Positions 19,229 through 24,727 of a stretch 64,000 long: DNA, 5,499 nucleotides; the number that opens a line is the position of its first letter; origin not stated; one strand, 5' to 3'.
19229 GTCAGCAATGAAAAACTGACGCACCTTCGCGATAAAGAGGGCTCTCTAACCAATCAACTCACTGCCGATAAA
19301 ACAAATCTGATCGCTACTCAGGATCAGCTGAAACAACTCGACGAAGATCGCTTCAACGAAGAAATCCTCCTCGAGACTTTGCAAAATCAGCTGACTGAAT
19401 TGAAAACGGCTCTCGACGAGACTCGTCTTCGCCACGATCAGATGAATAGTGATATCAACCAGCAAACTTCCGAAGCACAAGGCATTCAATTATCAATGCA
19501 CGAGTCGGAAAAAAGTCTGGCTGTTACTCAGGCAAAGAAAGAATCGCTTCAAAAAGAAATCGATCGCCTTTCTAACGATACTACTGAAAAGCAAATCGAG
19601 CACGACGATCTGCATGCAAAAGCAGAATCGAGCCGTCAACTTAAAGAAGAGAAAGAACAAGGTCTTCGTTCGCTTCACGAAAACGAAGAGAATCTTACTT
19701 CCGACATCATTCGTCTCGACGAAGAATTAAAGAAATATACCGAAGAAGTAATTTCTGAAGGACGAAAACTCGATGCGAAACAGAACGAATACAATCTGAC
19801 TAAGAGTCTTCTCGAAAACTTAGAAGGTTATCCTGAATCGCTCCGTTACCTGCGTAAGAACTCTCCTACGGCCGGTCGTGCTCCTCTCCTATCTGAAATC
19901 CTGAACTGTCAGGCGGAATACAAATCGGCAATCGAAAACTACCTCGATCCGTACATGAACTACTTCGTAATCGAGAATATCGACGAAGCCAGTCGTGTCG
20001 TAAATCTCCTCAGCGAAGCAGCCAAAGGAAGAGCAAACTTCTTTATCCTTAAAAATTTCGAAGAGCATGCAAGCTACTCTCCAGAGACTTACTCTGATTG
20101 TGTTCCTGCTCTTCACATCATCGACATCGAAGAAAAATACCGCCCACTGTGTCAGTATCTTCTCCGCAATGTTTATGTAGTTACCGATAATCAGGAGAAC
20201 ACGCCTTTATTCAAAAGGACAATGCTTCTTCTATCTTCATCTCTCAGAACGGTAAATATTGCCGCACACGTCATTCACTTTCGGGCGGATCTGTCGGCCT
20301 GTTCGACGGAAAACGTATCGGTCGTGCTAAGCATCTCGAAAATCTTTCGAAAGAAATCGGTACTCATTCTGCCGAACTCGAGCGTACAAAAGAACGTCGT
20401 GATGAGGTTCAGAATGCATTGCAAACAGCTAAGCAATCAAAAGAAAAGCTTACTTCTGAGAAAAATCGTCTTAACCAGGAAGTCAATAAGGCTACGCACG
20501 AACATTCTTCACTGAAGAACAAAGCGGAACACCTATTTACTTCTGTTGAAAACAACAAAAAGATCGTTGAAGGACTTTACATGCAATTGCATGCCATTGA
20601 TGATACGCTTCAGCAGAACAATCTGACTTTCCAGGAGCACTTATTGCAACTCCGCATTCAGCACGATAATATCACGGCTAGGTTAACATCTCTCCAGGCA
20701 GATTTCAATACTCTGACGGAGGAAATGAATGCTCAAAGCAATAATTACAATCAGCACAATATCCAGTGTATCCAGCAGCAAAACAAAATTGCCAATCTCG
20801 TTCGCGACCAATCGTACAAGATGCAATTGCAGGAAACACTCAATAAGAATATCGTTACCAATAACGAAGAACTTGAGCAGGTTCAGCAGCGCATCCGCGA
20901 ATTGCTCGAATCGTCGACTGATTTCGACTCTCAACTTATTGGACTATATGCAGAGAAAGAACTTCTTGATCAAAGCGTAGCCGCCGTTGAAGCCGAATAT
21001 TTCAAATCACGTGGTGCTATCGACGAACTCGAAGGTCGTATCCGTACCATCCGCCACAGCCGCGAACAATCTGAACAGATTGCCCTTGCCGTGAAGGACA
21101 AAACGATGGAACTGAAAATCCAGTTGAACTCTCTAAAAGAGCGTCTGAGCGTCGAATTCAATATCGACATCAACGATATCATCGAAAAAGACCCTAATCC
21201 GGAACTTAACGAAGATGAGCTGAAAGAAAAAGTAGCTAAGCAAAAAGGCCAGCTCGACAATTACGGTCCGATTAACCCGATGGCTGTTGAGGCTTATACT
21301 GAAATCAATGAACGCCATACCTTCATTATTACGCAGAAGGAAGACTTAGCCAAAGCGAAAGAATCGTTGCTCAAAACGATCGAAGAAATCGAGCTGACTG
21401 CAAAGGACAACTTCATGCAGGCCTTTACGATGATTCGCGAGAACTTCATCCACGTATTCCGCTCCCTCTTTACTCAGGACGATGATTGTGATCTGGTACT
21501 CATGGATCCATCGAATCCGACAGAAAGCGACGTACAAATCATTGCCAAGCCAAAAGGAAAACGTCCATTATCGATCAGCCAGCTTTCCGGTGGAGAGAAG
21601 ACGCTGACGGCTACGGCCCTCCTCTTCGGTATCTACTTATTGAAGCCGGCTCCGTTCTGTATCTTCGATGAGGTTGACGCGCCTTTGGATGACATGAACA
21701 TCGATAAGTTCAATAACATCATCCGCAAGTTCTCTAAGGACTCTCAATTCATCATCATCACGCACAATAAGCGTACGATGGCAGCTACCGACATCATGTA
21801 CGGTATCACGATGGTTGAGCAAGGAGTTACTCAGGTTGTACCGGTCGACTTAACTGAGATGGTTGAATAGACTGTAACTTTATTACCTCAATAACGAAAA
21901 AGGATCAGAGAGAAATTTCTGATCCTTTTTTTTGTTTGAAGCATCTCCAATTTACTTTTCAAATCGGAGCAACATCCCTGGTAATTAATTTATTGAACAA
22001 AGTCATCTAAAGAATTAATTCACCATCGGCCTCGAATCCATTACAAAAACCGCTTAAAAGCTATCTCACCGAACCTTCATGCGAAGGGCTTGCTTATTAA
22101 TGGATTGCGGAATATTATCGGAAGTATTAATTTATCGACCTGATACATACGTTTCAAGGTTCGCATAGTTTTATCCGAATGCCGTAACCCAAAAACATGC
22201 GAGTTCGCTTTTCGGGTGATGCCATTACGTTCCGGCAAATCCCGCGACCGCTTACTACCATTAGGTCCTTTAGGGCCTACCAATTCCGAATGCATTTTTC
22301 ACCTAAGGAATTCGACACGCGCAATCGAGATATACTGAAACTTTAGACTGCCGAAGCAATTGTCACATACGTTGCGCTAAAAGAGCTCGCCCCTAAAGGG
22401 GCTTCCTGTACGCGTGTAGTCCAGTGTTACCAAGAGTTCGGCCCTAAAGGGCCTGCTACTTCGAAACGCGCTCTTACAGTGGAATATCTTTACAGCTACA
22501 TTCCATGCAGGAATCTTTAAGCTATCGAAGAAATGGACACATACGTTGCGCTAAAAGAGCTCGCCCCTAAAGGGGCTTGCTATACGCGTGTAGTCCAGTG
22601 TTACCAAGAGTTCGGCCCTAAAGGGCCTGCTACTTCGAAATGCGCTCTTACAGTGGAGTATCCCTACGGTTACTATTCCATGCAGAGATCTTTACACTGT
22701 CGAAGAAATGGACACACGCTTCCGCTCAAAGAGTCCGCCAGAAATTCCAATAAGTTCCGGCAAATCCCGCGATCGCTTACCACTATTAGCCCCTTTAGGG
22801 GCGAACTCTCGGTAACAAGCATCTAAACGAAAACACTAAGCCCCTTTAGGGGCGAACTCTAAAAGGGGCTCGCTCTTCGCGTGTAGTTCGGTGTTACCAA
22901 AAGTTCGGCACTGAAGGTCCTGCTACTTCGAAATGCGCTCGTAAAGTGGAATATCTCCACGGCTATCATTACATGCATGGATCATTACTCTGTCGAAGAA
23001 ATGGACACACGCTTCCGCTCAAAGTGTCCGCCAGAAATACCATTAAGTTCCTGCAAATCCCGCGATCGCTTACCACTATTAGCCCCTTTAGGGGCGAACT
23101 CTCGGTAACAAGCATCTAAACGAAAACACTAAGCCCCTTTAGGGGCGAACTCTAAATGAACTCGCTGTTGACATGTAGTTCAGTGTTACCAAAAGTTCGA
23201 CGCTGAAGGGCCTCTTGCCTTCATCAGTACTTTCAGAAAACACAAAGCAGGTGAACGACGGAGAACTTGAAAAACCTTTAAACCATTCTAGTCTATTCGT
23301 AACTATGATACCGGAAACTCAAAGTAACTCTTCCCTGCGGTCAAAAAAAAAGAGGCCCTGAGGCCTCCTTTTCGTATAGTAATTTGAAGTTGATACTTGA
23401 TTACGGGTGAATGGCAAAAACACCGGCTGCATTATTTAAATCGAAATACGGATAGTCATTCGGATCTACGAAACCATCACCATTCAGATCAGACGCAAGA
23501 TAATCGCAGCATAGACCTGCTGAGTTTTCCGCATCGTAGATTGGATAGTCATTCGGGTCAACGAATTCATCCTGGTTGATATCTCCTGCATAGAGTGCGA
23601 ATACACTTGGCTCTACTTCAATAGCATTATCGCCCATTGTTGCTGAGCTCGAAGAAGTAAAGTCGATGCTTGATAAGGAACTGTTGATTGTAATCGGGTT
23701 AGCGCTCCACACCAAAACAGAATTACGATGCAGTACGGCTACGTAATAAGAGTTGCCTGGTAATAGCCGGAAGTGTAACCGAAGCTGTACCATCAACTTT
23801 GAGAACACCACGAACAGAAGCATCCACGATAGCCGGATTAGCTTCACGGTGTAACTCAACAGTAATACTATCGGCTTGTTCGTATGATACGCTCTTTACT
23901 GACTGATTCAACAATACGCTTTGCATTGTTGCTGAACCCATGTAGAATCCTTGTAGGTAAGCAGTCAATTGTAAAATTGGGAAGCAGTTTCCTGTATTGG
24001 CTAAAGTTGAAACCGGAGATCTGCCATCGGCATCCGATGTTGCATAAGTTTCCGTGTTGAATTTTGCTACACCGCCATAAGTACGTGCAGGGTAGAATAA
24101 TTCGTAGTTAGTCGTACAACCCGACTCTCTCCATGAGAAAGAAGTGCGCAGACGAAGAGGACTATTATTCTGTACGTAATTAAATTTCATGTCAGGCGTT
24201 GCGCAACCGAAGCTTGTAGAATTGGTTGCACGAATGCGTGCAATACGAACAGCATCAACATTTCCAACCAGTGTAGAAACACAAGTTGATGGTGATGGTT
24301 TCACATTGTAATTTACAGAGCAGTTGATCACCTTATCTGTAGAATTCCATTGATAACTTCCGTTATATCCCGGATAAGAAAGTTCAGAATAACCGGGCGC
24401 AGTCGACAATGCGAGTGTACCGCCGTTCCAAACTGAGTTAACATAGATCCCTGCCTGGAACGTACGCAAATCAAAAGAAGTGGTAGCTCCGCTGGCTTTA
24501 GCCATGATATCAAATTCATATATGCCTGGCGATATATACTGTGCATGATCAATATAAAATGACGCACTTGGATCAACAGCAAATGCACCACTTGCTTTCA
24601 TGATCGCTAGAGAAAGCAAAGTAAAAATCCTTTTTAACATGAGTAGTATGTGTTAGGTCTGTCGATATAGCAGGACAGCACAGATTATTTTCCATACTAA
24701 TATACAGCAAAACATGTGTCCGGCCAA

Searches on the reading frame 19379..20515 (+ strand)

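Call 22: search_protein_families(library=pfam, proteins=[window:19379-20515:+], max_evalue=0.001)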
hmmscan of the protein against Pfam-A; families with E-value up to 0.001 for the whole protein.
window:19379-20515:+ (378 aa): 1 family
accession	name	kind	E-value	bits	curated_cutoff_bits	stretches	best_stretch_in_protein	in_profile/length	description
PF06470.18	SMC_hinge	-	2.1e-16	60.8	22.5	1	169-271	6-109/116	SMC proteins Flexible Hinge Domain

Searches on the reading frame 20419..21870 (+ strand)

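Call 22: search_protein_families(library=pfam, proteins=[window:20419-21870:+], max_evalue=0.001)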
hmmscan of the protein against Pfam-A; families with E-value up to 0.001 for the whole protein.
window:20419-21870:+ (483 aa): 2 families
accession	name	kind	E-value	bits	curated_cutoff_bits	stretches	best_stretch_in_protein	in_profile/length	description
PF02463.25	SMC_N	-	4.2e-28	98.7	40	1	172-471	135-219/220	RecF/RecN/SMC N terminal domain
PF10473.14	CENP-F_leu_zip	-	0.00018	22.1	34.5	0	121-241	23-140/140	Leucine-rich repeats of kinetochore protein Cenp-F/LEK1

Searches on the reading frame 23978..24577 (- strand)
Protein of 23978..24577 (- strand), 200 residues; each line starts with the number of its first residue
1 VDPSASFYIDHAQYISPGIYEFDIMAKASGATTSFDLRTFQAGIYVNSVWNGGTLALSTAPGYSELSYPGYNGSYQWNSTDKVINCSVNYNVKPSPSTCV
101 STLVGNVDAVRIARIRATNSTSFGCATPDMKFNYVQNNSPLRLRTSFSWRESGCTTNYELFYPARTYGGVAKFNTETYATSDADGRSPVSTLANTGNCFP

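Call 84: search_protein_families(library=pfam, proteins=[window:23978-24577:-], max_evalue=10)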
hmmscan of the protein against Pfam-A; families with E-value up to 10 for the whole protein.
seq(200 aa): 2 families
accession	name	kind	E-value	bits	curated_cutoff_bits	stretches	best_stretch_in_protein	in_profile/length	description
PF22201.2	FlaF_Ig-like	-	0.032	15.1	28.4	1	22-91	17-81/112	Conserved flagellar protein F, immunoglobulin-like domain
PF02664.20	LuxS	-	0.1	12.7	27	1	5-41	3-39/154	S-Ribosylhomocysteinase (LuxS)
